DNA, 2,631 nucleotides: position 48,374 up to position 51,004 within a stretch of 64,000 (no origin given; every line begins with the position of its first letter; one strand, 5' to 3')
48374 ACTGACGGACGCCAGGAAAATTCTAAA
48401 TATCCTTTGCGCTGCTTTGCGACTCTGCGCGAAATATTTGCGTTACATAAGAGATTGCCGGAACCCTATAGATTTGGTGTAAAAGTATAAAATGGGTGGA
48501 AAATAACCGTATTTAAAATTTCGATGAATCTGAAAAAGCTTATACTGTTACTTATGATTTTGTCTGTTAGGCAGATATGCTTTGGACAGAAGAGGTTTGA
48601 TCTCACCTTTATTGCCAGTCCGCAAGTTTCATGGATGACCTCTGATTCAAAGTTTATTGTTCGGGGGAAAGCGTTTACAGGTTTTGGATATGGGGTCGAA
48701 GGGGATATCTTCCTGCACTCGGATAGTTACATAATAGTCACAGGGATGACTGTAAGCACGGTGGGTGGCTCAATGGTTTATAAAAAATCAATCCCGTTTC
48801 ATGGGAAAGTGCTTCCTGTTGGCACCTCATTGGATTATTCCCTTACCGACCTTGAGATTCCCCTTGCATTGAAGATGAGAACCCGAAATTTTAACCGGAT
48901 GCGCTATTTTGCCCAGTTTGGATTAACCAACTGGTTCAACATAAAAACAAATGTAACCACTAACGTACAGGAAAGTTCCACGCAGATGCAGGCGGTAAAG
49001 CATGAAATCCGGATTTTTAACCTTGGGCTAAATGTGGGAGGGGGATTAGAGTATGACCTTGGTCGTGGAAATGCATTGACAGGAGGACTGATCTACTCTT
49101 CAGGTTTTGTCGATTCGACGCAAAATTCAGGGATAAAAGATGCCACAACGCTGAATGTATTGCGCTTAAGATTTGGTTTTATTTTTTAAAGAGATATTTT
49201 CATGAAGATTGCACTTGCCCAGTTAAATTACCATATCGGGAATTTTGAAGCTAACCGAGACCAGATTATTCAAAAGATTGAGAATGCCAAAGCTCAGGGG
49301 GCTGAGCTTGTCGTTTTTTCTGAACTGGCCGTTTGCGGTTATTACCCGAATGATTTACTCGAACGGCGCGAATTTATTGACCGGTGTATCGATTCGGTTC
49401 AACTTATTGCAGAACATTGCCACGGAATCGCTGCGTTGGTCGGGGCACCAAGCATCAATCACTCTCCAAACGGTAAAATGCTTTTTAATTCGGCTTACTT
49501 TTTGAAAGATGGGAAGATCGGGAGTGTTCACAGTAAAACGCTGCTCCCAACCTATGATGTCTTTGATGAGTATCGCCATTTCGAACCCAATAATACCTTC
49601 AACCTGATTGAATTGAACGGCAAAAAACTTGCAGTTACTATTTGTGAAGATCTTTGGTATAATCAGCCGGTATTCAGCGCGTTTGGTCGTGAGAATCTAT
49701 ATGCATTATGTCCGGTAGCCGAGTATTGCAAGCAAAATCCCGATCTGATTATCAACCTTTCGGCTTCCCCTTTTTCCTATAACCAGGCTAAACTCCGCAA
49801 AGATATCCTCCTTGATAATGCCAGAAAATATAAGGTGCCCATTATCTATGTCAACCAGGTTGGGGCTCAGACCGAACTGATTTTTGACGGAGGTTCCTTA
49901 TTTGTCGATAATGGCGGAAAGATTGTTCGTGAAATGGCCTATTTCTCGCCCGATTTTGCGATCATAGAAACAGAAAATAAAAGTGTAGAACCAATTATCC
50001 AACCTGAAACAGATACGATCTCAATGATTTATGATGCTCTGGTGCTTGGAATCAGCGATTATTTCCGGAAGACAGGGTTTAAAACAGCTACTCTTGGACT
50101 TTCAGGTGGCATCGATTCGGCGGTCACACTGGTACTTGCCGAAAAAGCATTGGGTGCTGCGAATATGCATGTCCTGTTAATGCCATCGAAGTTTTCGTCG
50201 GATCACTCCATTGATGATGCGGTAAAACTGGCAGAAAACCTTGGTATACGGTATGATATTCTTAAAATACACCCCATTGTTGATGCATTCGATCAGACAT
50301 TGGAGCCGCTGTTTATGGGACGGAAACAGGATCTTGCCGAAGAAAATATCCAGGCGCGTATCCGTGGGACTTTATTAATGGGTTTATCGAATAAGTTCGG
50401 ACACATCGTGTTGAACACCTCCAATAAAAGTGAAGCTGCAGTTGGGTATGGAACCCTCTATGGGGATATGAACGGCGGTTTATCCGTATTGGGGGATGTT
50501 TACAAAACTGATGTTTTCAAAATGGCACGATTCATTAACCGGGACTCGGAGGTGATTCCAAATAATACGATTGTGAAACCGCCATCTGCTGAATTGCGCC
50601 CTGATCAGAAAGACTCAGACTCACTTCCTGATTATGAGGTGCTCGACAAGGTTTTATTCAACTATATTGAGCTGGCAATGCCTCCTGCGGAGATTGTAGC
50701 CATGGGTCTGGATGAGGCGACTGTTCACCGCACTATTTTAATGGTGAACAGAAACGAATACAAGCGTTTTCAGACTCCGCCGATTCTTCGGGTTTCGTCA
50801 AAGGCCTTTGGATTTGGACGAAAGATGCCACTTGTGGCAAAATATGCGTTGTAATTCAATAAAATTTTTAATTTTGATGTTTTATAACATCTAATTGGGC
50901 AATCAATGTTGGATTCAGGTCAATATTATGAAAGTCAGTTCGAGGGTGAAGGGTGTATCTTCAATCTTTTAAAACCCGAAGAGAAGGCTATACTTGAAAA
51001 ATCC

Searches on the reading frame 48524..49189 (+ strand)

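Call 10: search_protein_families(library=pfam, proteins=[window:48524-49189:+], max_evalue=0.01)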
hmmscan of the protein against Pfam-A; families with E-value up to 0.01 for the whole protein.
window:48524-49189:+ (221 aa): 2 families
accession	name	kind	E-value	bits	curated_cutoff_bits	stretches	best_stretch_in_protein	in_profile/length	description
PF13568.12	OMP_b-brl_2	-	2.1e-06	28.4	27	1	52-199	38-174/175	Outer membrane protein beta-barrel domain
PF13505.12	OMP_b-brl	-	0.00068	20.3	28.7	1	49-210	39-167/175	Outer membrane protein beta-barrel domain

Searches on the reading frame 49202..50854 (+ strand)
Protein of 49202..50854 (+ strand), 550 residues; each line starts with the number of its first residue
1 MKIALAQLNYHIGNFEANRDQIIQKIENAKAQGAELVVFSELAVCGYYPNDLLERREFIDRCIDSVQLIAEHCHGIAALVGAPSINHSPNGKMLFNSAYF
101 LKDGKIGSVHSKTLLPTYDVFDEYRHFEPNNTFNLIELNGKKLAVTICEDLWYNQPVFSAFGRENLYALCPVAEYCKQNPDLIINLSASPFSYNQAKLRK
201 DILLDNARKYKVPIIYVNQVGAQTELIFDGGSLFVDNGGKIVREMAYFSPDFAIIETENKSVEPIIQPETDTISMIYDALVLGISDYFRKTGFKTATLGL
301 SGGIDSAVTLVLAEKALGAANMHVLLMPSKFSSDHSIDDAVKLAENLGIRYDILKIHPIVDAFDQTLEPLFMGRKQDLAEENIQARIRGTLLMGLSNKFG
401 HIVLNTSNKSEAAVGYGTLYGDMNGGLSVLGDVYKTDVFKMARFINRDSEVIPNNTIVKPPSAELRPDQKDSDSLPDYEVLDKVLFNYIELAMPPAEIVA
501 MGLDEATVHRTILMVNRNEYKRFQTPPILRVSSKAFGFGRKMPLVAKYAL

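Call 10: search_protein_families(library=pfam, proteins=[window:49202-50854:+], max_evalue=0.01)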
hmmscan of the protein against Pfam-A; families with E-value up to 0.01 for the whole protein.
window:49202-50854:+ (550 aa): 2 families
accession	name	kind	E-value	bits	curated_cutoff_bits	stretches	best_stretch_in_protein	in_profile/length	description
PF02540.23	NAD_synthase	-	6.4e-71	238.8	21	1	277-523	2-240/242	NAD synthase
PF00795.27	CN_hydrolase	-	6.9e-21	75.2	23.2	1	2-256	1-245/256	Carbon-nitrogen hydrolase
